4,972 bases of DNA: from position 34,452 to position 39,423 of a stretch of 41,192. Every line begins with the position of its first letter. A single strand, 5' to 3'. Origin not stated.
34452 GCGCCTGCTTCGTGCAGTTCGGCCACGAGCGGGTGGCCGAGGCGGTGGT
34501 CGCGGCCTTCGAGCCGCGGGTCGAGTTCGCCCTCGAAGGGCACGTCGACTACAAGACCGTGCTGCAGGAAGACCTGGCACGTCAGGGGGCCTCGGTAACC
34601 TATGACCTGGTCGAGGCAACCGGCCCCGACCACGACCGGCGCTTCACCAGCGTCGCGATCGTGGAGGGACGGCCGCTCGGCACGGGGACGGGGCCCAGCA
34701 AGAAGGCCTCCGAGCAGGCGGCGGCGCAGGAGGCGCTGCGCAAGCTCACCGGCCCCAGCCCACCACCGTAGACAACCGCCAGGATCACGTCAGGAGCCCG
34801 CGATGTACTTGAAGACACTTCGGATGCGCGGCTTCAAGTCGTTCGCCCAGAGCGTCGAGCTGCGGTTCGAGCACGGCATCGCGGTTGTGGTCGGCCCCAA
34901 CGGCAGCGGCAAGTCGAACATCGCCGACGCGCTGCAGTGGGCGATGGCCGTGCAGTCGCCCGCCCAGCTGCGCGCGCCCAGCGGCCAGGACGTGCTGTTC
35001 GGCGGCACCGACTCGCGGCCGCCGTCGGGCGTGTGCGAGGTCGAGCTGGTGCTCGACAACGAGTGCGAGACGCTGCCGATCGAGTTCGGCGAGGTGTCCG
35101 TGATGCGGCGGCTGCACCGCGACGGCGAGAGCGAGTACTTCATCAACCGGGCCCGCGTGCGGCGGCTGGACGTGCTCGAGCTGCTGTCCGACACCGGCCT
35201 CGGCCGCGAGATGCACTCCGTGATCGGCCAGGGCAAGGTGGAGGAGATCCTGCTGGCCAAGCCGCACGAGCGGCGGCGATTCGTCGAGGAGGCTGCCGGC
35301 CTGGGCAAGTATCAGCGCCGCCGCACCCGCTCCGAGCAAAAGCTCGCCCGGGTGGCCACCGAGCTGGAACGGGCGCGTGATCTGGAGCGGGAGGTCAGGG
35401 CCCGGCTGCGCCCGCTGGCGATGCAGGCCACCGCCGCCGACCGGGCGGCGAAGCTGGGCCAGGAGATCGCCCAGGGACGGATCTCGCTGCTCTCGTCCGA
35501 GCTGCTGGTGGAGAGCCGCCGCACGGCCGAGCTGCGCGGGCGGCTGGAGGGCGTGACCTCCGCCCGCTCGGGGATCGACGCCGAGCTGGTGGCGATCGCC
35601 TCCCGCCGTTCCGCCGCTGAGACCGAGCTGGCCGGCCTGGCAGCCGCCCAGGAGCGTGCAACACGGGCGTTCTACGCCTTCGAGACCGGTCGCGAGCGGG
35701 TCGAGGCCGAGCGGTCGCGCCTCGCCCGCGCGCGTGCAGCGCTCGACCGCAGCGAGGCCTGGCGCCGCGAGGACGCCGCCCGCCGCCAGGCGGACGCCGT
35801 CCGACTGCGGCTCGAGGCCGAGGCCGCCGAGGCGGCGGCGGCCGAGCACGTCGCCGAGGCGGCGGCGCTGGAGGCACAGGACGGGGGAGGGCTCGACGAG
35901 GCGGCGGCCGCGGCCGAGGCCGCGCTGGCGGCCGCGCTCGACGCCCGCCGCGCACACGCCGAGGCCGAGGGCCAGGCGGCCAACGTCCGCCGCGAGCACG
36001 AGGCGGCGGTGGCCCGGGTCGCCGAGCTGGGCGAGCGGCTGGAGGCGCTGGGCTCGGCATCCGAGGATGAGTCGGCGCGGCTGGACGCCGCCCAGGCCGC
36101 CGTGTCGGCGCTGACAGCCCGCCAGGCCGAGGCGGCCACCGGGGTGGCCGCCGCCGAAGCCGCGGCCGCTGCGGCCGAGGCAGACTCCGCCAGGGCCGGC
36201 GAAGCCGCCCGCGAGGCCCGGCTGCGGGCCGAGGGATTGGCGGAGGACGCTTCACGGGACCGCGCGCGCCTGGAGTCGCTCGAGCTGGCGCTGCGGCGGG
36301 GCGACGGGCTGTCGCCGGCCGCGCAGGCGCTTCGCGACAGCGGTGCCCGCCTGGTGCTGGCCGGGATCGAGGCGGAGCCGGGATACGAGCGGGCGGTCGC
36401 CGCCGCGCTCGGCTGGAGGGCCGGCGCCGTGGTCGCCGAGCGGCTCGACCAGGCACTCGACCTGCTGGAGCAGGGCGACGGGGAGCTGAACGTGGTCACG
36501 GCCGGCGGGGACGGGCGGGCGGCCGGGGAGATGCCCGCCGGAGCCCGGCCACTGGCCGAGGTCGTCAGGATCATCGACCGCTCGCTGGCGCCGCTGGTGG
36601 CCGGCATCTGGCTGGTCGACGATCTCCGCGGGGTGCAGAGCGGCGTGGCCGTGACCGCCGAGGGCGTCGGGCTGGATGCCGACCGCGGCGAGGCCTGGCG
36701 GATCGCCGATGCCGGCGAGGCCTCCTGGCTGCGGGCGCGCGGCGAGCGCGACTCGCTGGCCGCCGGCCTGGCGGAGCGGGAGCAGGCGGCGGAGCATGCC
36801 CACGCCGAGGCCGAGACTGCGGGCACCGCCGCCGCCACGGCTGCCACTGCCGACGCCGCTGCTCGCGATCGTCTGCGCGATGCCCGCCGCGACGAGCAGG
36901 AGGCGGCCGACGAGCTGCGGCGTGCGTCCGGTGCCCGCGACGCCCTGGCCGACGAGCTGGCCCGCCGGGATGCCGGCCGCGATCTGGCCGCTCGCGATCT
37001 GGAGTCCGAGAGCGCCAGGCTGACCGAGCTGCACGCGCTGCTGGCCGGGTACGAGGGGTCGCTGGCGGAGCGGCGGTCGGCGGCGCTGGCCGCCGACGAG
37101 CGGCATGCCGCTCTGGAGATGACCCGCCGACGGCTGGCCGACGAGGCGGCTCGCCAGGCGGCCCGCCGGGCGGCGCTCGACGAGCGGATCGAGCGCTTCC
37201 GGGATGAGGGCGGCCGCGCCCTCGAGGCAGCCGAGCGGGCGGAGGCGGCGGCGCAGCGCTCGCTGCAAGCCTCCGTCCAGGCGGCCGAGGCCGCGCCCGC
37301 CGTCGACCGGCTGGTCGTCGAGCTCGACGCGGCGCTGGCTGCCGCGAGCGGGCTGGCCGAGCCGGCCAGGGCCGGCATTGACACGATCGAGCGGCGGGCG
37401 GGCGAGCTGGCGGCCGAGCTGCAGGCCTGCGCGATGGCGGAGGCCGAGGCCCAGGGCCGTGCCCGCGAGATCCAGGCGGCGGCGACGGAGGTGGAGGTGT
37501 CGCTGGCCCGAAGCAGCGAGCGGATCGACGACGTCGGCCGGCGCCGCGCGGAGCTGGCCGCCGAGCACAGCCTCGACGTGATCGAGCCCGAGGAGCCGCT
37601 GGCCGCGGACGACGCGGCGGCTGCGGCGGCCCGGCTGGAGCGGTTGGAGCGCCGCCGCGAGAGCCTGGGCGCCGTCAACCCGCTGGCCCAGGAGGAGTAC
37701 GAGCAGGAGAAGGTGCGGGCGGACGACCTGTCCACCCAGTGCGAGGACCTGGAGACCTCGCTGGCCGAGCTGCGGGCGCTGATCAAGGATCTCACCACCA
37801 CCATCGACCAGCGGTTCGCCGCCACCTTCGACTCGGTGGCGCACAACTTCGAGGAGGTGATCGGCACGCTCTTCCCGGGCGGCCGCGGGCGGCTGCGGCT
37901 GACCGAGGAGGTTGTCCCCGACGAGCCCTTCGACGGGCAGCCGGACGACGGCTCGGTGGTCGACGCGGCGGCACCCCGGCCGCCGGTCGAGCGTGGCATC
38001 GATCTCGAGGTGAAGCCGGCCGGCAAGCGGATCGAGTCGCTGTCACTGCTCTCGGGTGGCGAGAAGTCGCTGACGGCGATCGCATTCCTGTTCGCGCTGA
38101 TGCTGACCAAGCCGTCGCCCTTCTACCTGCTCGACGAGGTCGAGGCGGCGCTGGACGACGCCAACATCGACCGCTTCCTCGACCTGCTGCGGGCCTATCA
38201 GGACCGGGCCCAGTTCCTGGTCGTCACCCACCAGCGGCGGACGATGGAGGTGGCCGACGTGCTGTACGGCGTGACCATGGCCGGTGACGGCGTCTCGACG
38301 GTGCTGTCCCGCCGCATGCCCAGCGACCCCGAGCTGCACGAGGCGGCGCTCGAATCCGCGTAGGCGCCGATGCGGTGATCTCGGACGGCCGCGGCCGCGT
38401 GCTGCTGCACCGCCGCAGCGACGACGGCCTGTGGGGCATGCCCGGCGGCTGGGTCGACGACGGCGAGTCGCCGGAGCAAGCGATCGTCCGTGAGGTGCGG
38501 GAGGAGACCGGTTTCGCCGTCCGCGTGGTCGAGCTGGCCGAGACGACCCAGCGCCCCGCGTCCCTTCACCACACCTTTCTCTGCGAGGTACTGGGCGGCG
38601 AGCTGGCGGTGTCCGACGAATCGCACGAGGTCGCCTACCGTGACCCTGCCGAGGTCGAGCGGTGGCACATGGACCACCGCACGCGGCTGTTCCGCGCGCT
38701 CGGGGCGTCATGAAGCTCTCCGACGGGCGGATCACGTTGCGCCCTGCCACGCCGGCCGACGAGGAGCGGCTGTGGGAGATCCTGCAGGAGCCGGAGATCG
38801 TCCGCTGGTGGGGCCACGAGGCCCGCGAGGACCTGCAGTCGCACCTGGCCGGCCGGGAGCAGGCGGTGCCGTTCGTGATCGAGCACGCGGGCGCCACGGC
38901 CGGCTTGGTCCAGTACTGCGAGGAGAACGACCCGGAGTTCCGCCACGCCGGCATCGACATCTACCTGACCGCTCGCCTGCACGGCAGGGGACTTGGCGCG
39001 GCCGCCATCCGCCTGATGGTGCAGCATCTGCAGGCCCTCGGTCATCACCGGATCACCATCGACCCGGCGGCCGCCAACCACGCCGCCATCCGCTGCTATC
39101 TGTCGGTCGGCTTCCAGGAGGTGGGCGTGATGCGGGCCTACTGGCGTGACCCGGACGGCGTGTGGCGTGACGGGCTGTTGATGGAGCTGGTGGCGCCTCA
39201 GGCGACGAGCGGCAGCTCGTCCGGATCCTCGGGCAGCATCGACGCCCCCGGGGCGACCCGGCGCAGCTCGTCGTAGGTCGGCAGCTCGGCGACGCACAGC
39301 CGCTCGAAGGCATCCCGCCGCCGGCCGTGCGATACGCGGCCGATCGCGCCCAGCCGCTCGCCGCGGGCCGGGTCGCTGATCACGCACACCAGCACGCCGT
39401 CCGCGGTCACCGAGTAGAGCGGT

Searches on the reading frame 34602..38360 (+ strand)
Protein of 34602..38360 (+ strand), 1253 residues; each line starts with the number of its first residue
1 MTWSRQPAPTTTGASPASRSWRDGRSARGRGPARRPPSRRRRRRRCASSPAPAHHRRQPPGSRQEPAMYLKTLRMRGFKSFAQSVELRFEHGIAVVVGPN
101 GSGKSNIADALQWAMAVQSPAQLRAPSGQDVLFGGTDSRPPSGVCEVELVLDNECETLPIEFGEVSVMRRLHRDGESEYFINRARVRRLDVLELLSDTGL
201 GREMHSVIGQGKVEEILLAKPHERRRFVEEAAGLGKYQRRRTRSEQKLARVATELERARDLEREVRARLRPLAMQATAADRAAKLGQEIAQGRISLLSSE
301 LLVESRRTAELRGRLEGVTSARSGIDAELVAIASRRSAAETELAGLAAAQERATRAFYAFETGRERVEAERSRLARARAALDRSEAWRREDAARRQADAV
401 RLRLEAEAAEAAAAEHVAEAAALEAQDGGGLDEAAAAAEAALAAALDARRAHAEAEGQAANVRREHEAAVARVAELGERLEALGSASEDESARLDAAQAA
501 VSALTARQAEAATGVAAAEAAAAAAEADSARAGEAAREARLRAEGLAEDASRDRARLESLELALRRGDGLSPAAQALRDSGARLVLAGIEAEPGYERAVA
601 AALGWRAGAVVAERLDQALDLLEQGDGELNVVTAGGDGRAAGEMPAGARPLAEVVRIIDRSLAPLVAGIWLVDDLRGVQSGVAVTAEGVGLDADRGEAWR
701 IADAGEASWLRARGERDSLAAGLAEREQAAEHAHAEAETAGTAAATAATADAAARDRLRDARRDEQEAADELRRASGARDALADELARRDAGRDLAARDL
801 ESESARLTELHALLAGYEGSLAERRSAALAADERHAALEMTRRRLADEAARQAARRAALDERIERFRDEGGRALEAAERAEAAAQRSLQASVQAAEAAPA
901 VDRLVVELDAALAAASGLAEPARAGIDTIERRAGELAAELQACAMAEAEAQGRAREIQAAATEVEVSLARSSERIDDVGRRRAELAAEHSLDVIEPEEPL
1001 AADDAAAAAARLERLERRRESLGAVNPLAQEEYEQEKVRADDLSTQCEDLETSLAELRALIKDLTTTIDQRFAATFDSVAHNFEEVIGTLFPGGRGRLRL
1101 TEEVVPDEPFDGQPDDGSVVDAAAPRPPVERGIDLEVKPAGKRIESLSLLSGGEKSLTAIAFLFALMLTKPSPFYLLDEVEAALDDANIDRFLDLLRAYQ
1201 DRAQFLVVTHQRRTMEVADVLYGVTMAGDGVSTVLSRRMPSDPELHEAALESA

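Call 25: search_protein_families(library=ncbifam, proteins=[window:34602-38360:+], max_evalue=0.00001)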
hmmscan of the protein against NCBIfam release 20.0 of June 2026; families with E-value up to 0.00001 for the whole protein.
window:34602-38360:+ (1253 aa): 14 families
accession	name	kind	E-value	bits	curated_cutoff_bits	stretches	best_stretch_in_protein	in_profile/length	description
TIGR02168.1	SMC_prok_B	equivalog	2.2e-222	741.1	567.35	1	69-1237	1-1179/1181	chromosome segregation protein SMC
TIGR02169.1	SMC_prok_A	equivalog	5.7e-113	378.7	729.4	2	718-1236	679-1162/1165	chromosome segregation protein SMC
NF045487.1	ASRP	equivalog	2e-22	79.6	300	1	750-1209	167-589/593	archaea-specific SMC-related protein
NF002244.0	PRK01156.1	equivalog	7.4e-11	40.9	847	1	68-115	1-47/895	DNA double-strand break repair ATPase Rad50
TIGR00611.2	recf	equivalog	4.4e-10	39.3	172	1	70-120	1-50/339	DNA replication/repair protein RecF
NF041034.1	Rad50_Sulf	equivalog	1.3e-09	36.6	1000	0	68-115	1-47/872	DNA double-strand break repair ATPase Rad50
NF003034.1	PRK03918.1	equivalog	1.9e-08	32.8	700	1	68-334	1-249/878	DNA double-strand break repair ATPase Rad50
NF002572.0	PRK02224.1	equivalog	8.7e-08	30.9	1087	1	68-543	1-450/888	DNA double-strand break repair ATPase Rad50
TIGR03608.1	L_ocin_972_ABC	subfamily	5.1e-07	29.4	254.85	0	1147-1219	132-201/206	putative bacteriocin export ABC transporter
NF010068.0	PRK13548.1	equivalog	5.4e-07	29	261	0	79-113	18-53/261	heme ABC transporter ATP-binding protein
NF045780.1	TrlF_fam_ATP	equivalog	1.5e-06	27.3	350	1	72-481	297-704/944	TrlF family AAA-like ATPase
NF041760.1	PtuA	equivalog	2.6e-06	26.7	500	1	65-112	47-93/524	retron Ec78 anti-phage system effector ATPase PtuA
TIGR01978.1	sufC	equivalog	7.8e-06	25.5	212.8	0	1150-1216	145-208/243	Fe-S cluster assembly ATPase SufC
TIGR03375.1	type_I_sec_LssB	subfamily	8.8e-06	24.3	693.1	0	1148-1219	602-669/696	type I secretion system permease/ATPase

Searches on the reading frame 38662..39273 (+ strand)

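Call 25: search_protein_families(library=ncbifam, proteins=[window:38662-39273:+], max_evalue=0.00001)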
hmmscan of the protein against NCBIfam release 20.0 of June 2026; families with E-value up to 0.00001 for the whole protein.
window:38662-39273:+ (204 aa): 11 families
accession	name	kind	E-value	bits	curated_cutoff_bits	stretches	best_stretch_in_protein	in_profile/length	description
NF000225.3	AAC_6p_Strep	exception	2.8e-49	167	250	1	21-179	4-153/156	aminoglycoside 6'-N-acetyltransferase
TIGR04431.1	N6_acetyl_AAC6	equivalog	6.4e-13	48.7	260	1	84-157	87-160/184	AacA4 family aminoglycoside N(6')-acetyltransferase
NF012165.0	AAC_6p_set_A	equivalog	1.3e-12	47.8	280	1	84-158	80-154/177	aminoglycoside 6'-N-acetyltransferase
NF033074.0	AAC_6p_Ib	exception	3.1e-12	46.5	400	1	82-157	85-160/184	AAC(6')-Ib family aminoglycoside 6'-N-acetyltransferase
NF040503.1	resist_ArsN1a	equivalog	6.4e-10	39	170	1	56-176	35-157/159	arsinothricin resistance N-acetyltransferase ArsN1 family A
NF000048.1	AAC_6p_A40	exception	2.7e-09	36.8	400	1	33-157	17-160/184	aminoglycoside 6'-N-acetyltransferase AacA40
NF000135.2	AAC_6p_IIc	exception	1.4e-08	34.7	415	1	24-152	8-155/193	aminoglycoside N-acetyltransferase AAC(6')-IIc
TIGR01575.1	rimI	equivalog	5.6e-07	29.8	86.4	1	98-174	59-132/132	ribosomal protein S18-alanine N-acetyltransferase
NF000118.3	AAC_6p_A31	exception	9.2e-07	28.9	385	0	78-152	69-143/172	aminoglycoside N-acetyltransferase AAC(6')-31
NF011709.0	PRK15130.1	equivalog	3.7e-06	26.9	218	1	26-157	9-146/186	spermidine N1-acetyltransferase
NF007025.1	PRK09491.1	equivalog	5.7e-06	26.3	173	0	100-176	68-143/145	ribosomal protein S18-alanine N-acetyltransferase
